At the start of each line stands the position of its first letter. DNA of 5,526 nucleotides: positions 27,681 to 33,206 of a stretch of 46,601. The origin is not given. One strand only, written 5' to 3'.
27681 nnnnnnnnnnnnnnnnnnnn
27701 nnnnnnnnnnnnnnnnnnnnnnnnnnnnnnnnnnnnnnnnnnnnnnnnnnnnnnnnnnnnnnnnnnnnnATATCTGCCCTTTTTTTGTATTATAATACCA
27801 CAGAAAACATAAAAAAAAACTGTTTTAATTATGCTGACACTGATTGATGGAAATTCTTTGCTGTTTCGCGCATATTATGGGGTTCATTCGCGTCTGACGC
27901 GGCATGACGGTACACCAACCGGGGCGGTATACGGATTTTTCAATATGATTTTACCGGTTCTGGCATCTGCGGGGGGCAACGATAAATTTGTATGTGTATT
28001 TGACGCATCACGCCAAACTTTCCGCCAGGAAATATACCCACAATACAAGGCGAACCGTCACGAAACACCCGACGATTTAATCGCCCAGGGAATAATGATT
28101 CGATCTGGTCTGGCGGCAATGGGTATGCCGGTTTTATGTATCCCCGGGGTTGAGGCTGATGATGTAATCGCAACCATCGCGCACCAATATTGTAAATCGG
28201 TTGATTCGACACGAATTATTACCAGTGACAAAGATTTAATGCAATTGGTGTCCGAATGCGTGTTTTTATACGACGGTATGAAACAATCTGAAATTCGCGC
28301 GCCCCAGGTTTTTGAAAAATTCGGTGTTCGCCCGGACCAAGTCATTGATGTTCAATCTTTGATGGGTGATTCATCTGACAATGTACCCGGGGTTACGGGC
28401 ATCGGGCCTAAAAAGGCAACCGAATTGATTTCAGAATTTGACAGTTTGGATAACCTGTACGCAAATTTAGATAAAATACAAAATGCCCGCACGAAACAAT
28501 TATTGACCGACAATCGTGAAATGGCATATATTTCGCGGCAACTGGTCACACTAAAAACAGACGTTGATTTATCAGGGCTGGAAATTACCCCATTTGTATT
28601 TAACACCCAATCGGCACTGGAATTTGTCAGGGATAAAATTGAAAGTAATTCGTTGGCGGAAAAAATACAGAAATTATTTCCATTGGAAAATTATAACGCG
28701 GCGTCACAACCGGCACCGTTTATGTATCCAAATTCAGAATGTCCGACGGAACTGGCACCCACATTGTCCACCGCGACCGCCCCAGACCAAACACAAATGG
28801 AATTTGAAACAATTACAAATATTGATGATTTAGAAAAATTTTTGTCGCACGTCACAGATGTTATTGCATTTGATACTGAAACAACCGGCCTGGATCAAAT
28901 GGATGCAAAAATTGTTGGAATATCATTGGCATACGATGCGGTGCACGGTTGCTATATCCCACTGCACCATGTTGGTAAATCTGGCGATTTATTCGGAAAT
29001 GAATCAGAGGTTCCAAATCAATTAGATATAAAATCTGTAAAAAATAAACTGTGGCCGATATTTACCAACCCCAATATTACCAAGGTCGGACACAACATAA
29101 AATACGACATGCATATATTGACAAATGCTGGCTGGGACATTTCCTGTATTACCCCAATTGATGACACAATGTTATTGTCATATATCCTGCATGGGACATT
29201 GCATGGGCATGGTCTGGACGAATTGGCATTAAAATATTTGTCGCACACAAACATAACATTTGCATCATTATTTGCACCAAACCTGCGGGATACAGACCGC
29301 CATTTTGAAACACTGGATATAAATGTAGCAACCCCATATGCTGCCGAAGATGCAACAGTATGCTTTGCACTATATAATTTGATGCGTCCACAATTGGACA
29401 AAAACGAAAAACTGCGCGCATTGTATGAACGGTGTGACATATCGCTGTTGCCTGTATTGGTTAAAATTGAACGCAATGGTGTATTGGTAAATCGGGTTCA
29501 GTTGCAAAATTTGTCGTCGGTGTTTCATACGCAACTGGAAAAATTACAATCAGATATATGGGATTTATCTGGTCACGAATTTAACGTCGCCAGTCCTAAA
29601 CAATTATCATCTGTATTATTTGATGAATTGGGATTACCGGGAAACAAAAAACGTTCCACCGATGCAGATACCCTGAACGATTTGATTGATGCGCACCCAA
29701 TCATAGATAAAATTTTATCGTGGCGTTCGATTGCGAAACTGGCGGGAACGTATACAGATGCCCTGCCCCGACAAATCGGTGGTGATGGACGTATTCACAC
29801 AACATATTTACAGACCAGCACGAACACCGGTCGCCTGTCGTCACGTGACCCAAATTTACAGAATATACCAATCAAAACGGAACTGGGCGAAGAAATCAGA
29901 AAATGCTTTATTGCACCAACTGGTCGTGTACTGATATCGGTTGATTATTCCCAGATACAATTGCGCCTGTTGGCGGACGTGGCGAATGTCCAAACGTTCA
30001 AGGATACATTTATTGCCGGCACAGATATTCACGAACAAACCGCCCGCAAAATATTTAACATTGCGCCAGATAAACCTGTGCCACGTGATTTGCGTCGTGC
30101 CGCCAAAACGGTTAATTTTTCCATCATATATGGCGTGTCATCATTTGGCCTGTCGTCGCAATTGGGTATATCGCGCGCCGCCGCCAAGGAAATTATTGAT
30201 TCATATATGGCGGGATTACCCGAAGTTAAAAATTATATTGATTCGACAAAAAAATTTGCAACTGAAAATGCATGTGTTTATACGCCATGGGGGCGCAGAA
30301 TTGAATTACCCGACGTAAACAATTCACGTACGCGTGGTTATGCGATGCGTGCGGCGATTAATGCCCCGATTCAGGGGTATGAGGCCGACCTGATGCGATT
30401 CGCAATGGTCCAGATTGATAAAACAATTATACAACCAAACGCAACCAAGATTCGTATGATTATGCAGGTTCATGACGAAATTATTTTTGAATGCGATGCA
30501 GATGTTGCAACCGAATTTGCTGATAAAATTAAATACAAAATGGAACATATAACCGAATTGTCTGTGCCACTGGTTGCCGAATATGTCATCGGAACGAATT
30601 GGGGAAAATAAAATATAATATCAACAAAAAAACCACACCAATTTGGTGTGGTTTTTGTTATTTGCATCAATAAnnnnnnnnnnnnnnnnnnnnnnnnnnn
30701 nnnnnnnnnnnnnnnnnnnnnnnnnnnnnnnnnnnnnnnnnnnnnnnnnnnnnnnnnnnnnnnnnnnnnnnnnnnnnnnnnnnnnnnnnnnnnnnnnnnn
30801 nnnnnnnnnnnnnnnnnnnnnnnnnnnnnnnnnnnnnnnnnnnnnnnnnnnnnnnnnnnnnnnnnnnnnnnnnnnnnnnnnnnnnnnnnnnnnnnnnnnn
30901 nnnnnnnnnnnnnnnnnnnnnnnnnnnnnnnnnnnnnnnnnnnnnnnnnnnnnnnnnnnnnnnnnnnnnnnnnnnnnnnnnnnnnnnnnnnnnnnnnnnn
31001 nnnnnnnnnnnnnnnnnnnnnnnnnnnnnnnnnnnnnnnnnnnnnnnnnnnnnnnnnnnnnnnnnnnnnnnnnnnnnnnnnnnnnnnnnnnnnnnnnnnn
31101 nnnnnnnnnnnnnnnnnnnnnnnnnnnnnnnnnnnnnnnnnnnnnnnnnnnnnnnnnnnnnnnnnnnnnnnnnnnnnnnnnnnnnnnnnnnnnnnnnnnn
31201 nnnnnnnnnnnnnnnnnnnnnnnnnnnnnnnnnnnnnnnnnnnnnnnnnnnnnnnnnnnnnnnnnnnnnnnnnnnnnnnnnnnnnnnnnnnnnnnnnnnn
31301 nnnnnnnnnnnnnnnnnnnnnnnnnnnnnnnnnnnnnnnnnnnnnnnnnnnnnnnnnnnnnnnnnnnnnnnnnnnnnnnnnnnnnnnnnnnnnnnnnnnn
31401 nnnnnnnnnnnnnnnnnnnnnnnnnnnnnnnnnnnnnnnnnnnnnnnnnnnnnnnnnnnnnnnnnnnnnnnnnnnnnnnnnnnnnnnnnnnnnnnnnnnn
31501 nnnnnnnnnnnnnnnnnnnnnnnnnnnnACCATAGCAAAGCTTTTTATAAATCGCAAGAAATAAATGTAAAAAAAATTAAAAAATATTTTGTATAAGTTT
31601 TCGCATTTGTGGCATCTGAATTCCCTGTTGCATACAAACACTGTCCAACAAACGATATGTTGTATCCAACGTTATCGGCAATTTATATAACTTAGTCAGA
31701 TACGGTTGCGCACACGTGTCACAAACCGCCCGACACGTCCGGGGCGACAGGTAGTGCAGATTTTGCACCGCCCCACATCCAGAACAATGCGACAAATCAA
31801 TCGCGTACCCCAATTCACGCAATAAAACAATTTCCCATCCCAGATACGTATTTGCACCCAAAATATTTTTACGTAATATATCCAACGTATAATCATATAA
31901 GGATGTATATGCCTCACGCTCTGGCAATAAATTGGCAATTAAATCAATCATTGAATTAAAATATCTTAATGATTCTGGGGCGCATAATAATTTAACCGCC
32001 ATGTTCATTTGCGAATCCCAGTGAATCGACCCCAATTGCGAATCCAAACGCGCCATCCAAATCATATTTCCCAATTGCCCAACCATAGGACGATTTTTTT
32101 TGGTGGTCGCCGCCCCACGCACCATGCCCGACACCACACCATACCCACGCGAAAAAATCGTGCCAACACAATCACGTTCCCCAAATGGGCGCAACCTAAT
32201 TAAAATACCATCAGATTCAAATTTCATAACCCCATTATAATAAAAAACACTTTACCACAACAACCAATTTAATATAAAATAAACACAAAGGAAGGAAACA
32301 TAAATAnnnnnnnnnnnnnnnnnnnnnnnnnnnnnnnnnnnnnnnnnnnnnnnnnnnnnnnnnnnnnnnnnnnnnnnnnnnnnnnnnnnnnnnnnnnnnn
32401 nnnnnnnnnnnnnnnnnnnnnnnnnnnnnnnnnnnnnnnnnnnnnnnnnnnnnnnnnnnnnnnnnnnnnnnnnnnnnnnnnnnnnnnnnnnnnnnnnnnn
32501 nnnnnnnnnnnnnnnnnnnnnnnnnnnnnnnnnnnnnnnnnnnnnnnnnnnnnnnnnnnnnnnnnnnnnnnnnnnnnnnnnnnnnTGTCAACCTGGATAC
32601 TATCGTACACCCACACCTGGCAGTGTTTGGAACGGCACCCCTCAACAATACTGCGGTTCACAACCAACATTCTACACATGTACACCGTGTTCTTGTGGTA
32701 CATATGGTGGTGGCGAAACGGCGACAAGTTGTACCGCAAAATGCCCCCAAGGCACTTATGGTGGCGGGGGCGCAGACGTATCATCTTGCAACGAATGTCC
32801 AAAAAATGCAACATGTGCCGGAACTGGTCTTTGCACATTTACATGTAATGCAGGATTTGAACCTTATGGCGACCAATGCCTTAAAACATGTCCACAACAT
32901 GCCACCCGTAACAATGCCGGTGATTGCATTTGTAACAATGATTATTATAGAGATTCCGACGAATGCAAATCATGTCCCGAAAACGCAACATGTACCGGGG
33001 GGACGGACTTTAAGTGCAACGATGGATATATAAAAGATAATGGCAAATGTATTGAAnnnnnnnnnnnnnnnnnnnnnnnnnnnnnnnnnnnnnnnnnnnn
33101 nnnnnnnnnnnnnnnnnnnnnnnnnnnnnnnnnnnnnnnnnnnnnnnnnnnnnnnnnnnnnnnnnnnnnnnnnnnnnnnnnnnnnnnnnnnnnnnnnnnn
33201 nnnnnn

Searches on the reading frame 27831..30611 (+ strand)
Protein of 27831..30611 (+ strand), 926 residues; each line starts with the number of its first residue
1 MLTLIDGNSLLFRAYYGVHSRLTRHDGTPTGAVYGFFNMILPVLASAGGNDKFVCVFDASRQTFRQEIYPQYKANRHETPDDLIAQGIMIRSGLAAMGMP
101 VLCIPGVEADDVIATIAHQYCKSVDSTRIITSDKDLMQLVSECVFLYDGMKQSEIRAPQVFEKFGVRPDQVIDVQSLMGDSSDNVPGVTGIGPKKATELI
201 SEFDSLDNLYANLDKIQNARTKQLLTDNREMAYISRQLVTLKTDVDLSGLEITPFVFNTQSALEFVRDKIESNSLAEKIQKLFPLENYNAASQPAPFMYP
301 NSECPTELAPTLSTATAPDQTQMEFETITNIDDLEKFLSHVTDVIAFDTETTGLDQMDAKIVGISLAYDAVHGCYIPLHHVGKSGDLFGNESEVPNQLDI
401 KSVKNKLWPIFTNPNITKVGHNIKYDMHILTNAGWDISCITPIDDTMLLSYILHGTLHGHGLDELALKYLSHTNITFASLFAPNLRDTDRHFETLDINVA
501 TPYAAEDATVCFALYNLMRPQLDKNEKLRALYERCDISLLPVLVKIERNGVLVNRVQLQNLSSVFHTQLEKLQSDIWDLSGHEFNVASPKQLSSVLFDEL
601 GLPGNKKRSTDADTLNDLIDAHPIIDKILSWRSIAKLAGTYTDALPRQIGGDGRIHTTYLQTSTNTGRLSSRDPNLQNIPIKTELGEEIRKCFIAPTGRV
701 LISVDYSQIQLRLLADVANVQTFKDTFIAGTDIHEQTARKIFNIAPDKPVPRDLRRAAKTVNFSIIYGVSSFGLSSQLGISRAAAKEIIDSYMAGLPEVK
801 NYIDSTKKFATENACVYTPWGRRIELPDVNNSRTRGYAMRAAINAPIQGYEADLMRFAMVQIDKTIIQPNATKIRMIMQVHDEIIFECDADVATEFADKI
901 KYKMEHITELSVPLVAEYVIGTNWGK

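Call 33: find_homologous_proteins(query=window:27831-30611:+, max_evalue=1e-50)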
Query window:27831-30611:+ (926 aa): 7998 proteins with E <= 1e-50 among 8000 candidates; the best 120 are listed.
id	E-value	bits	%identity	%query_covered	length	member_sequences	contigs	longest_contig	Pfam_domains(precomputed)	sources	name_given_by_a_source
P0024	0.0e+0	2114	100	100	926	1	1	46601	PF01612.27,PF01367.26,PF02739.23,PF00476.27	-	-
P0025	0.0e+0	1820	86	100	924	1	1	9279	PF01612.27,PF01367.26,PF02739.23,PF00476.27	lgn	-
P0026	0.0e+0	1791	84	100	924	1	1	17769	PF01612.27,PF01367.26,PF02739.23,PF00476.27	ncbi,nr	ncbi:MAG: DNA polymerase I [Proteobacteria bacterium]|nr:DNA polymerase I [Candidatus Enterousia sca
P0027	0.0e+0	1628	77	100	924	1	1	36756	PF01612.27,PF01367.26,PF02739.23,PF00476.27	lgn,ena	-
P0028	0.0e+0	1610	76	100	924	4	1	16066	PF01612.27,PF01367.26,PF02739.23,PF00476.27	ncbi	-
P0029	0.0e+0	1608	76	100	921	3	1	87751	PF01612.27,PF01367.26,PF02739.23,PF00476.27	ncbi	-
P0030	0.0e+0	1595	75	100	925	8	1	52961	PF01612.27,PF01367.26,PF02739.23,PF00476.27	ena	-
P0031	0.0e+0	1594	75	100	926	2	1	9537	PF01612.27,PF01367.26,PF02739.23,PF00476.27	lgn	-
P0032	0.0e+0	1586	75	100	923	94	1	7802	PF01612.27,PF01367.26,PF02739.23,PF00476.27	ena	-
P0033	0.0e+0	1582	75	100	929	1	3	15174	PF01612.27,PF01367.26,PF02739.23,PF00476.27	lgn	-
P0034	0.0e+0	1573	75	100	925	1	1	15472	PF01612.27,PF01367.26,PF02739.23,PF00476.27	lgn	-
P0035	0.0e+0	1569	74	100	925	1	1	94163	PF01612.27,PF01367.26,PF02739.23,PF00476.27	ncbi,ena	-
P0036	0.0e+0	1568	74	100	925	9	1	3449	PF01612.27,PF01367.26,PF02739.23,PF00476.27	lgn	-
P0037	0.0e+0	1567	74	100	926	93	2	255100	PF01612.27,PF01367.26,PF02739.23,PF00476.27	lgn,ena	-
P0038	0.0e+0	1566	74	100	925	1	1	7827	PF01612.27,PF01367.26,PF02739.23,PF00476.27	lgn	-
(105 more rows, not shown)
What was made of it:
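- Enterousia (call 33).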

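Call 34: find_encoding_contigs(protein=P0026, flank=10000, max_places=2)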
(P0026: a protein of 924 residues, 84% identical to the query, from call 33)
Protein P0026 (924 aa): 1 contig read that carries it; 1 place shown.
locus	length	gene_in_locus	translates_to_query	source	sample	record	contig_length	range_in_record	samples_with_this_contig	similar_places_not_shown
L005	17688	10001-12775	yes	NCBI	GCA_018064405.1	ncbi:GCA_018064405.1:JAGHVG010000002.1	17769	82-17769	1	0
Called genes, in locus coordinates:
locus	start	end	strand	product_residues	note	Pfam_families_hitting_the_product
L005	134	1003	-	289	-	PF25025:EF-Ts_N (weak), PF00889:EF_TS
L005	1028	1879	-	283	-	PF00318:Ribosomal_S2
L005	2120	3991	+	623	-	PF00082:Peptidase_S8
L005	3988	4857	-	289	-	PF11276:DUF3078 (weak)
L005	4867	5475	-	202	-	-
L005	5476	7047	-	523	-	PF17251:Pom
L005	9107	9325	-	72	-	PF00711:Defensin_beta (weak)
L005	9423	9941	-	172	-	PF01195:Pept_tRNA_hydro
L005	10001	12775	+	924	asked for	PF02739:5_3_exonuc_N, PF01367:5_3_exonuc, PF01612:DNA_pol_A_exo1, PF00476:DNA_pol_A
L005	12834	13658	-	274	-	PF13462:Thioredoxin_4, PF13098:Thioredoxin_2 (weak), PF01323:DSBA, PF13743:Thioredoxin_5 (weak)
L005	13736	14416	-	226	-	PF11967:RecO_N, PF02565:RecO_C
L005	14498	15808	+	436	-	-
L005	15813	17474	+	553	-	PF07699:Ephrin_rec_like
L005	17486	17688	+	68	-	?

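Call 35: find_encoding_contigs(protein=P0025, flank=10000, max_places=2)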
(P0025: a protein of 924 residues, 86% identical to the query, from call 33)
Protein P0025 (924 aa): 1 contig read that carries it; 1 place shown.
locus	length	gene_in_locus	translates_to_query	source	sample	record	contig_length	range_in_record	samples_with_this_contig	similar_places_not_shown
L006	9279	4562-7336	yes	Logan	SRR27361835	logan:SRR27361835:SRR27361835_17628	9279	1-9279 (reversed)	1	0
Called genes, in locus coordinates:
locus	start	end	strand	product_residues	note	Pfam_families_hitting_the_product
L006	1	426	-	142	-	?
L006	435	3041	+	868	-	-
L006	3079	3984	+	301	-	-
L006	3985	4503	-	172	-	PF01195:Pept_tRNA_hydro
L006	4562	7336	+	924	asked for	PF02739:5_3_exonuc_N, PF01367:5_3_exonuc, PF01612:DNA_pol_A_exo1, PF00476:DNA_pol_A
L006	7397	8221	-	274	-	PF13098:Thioredoxin_2 (weak), PF13462:Thioredoxin_4, PF01323:DSBA, PF13743:Thioredoxin_5 (weak)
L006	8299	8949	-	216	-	PF11967:RecO_N, PF02565:RecO_C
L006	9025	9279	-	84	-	?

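Call 36: find_encoding_contigs(protein=P0027, flank=10000, max_places=2)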
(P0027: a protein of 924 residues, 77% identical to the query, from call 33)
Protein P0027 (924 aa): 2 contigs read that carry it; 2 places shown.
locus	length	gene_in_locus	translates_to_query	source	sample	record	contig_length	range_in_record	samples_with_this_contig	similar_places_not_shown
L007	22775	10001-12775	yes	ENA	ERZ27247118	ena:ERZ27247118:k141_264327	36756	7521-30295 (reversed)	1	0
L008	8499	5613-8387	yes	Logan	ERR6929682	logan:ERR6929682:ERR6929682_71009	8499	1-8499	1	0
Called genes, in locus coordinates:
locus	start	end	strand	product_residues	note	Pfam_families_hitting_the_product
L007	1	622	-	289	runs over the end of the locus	PF25025:EF-Ts_N (weak), PF00889:EF_TS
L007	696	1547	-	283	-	PF00318:Ribosomal_S2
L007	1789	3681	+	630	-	PF00082:Peptidase_S8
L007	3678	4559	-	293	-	PF11276:DUF3078 (weak)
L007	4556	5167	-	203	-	-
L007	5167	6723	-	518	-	PF17251:Pom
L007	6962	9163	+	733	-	-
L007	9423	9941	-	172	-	PF01195:Pept_tRNA_hydro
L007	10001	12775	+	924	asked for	PF02739:5_3_exonuc_N, PF01367:5_3_exonuc, PF01612:DNA_pol_A_exo1, PF00476:DNA_pol_A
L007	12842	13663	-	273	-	PF13462:Thioredoxin_4, PF13098:Thioredoxin_2 (weak), PF01323:DSBA, PF13743:Thioredoxin_5 (weak)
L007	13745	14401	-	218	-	PF11967:RecO_N, PF02565:RecO_C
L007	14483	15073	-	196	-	PF01281:Ribosomal_L9_N, PF03948:Ribosomal_L9_C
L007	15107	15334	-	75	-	PF01084:Ribosomal_S18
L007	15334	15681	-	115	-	PF01250:Ribosomal_S6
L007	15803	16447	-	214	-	PF05656:DUF805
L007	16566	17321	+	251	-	-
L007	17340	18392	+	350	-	PF00691:OmpA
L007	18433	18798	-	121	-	PF04076:BOF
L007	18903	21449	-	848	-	-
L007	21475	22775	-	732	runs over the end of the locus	-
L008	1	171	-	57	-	?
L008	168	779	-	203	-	-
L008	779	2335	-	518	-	PF17251:Pom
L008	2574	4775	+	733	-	-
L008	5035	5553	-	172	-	PF01195:Pept_tRNA_hydro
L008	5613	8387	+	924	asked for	PF02739:5_3_exonuc_N, PF01367:5_3_exonuc, PF01612:DNA_pol_A_exo1, PF00476:DNA_pol_A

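Call 54: search_protein_families(library=pfam, proteins=[L006:3079-3984:+, L005:15813-17474:+, L005:14498-15808:+], max_evalue=1)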
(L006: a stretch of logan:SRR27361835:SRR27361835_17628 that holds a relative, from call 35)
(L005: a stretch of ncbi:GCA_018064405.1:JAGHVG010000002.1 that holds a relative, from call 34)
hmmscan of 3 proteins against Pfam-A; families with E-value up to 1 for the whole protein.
L006:3079-3984:+ (301 aa): 7 families
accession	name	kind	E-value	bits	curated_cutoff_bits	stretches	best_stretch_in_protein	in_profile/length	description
PF07699.19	Ephrin_rec_like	-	0.00075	19.7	23.1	3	43-74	8-40/48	Tyrosine-protein kinase ephrin type A/B receptor-like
PF01607.29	CBM_14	-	0.014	16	22.1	1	143-160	28-45/53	Chitin binding Peritrophin-A domain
PF23091.2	TNFR_ELAPOR1_6th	-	0.018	15.4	33.2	2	43-68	11-35/41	ELAPOR1-like, TNF receptor-like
PF20626.4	EGF_Sp38_C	-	0.052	14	24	2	76-99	16-39/50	Zona-pellucida-binding protein (Sp38) C-terminal EGF-like domain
PF25429.1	zf-POGZ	-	0.062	14.2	27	1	60-84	3-27/43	POGZ-like double zinc finger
PF07562.20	NCD3G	-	0.26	11.6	38.9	1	45-69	28-52/54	Nine Cysteines Domain of family 3 GPCR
PF17780.6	OCRE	-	0.6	10.6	24.7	0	148-157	19-28/52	OCRE domain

L005:15813-17474:+ (553 aa): 2 families
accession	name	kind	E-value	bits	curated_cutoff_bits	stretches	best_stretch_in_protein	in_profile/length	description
PF07699.19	Ephrin_rec_like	-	1e-13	51.3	23.1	2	181-218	1-37/48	Tyrosine-protein kinase ephrin type A/B receptor-like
PF23091.2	TNFR_ELAPOR1_6th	-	0.00049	20.4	33.2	1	163-199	2-36/41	ELAPOR1-like, TNF receptor-like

L005:14498-15808:+ (436 aa): 2 families
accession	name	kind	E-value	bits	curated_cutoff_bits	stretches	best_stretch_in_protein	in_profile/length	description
PF07699.19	Ephrin_rec_like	-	0.00028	21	23.1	1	134-176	5-48/48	Tyrosine-protein kinase ephrin type A/B receptor-like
PF23091.2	TNFR_ELAPOR1_6th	-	0.0012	19.2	33.2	2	135-159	9-32/41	ELAPOR1-like, TNF receptor-like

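Call 81: find_encoding_contigs(protein=P0029, flank=6000, max_places=1)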
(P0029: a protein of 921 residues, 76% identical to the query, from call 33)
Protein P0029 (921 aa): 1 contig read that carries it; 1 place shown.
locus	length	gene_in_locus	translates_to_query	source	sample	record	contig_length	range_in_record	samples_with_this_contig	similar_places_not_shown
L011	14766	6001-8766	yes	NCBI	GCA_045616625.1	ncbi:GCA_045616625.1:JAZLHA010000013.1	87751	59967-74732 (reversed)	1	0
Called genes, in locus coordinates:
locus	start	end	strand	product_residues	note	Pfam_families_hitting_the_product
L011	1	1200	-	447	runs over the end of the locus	PF17251:Pom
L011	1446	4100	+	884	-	-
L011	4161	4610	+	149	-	-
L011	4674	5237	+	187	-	PF07699:Ephrin_rec_like (faint)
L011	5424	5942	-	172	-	PF01195:Pept_tRNA_hydro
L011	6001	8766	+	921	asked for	PF02739:5_3_exonuc_N, PF01367:5_3_exonuc, PF01612:DNA_pol_A_exo1, PF00476:DNA_pol_A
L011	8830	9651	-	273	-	PF13462:Thioredoxin_4, PF13098:Thioredoxin_2 (weak), PF01323:DSBA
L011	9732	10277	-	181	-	PF02565:RecO_C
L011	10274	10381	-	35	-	PF11967:RecO_N (weak)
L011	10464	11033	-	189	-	PF01281:Ribosomal_L9_N, PF03948:Ribosomal_L9_C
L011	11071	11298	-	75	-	PF01084:Ribosomal_S18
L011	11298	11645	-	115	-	PF01250:Ribosomal_S6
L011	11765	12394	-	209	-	PF05656:DUF805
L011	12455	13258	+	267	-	PF01618:MotA_ExbB (faint)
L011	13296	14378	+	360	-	PF00691:OmpA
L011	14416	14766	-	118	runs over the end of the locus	PF04076:BOF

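Call 82: find_encoding_contigs(protein=P0030, flank=6000, max_places=1)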
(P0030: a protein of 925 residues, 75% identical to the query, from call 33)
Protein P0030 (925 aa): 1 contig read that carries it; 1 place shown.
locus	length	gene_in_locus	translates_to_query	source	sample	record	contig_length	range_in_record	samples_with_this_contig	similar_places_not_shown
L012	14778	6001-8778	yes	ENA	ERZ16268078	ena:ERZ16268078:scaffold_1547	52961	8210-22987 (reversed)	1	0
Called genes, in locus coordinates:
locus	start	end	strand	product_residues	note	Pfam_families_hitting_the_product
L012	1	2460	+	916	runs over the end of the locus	-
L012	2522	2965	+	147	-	-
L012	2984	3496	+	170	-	-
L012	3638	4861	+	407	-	PF07699:Ephrin_rec_like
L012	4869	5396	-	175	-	PF01195:Pept_tRNA_hydro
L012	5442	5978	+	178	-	PF01617:Surface_Ag_2 (faint)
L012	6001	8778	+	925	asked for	PF02739:5_3_exonuc_N, PF01367:5_3_exonuc, PF01612:DNA_pol_A_exo1, PF00476:DNA_pol_A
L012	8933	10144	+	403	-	-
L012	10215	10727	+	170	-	-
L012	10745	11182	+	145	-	-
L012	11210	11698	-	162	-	PF05656:DUF805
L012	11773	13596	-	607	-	PF00664:ABC_membrane, PF00005:ABC_tran, PF02463:SMC_N (weak)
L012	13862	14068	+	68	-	PF01165:Ribosomal_S21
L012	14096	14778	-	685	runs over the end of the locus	PF23569:NBD_SMAX1, PF00004:AAA, PF17871:AAA_lid_9, PF00004:AAA, PF00158:Sigma54_activat (weak), PF07724:AAA_2, PF07728:AAA_5, PF10431:ClpB_D2-small, +6 more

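Call 83: find_encoding_contigs(protein=P0037, flank=6000, max_places=1)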
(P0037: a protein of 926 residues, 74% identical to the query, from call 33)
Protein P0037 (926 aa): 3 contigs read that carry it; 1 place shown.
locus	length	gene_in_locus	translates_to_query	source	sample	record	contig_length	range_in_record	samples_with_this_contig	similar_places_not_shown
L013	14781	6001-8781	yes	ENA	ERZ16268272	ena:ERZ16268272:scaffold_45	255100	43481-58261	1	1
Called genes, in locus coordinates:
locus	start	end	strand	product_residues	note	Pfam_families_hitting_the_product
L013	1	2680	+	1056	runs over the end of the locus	-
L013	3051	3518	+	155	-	-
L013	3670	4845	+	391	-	PF07699:Ephrin_rec_like (faint)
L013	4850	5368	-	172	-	PF01195:Pept_tRNA_hydro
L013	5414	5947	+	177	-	PF13505:OMP_b-brl (faint)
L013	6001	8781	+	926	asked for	PF02739:5_3_exonuc_N, PF01367:5_3_exonuc, PF01612:DNA_pol_A_exo1, PF00476:DNA_pol_A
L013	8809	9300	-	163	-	PF05656:DUF805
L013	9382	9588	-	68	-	PF01165:Ribosomal_S21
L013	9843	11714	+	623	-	PF00664:ABC_membrane, PF00005:ABC_tran, PF02463:SMC_N (weak)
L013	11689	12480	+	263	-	-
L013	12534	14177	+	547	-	-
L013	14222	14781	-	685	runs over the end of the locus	PF23569:NBD_SMAX1, PF00004:AAA, PF17871:AAA_lid_9, PF00004:AAA, PF00158:Sigma54_activat (weak), PF07724:AAA_2, PF07728:AAA_5, PF10431:ClpB_D2-small, +7 more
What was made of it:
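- The family has a conserved chromosomal slot across species whose PolA identity to the window's falls to 74% (calls 81-83), which argues for long residence in the lineage.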

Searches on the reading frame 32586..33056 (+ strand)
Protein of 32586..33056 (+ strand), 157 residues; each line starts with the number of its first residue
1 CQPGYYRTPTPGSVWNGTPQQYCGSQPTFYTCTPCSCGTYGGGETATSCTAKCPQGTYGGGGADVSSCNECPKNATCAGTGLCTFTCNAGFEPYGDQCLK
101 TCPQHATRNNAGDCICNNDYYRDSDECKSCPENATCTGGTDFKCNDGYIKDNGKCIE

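Call 74: search_protein_families(library=pfam, proteins=[window:32586-33056:+], max_evalue=0.01)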
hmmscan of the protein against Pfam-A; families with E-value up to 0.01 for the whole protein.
seq(157 aa): 2 families
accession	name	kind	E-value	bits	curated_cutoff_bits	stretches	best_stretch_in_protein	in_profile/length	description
PF12946.13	EGF_MSP1_1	-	1.2e-05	25.7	27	1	128-156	5-37/37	MSP1 EGF domain 1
PF09402.16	MSC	-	0.00015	21.8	29.7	1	126-150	50-74/337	Man1-Src1p-C-terminal domain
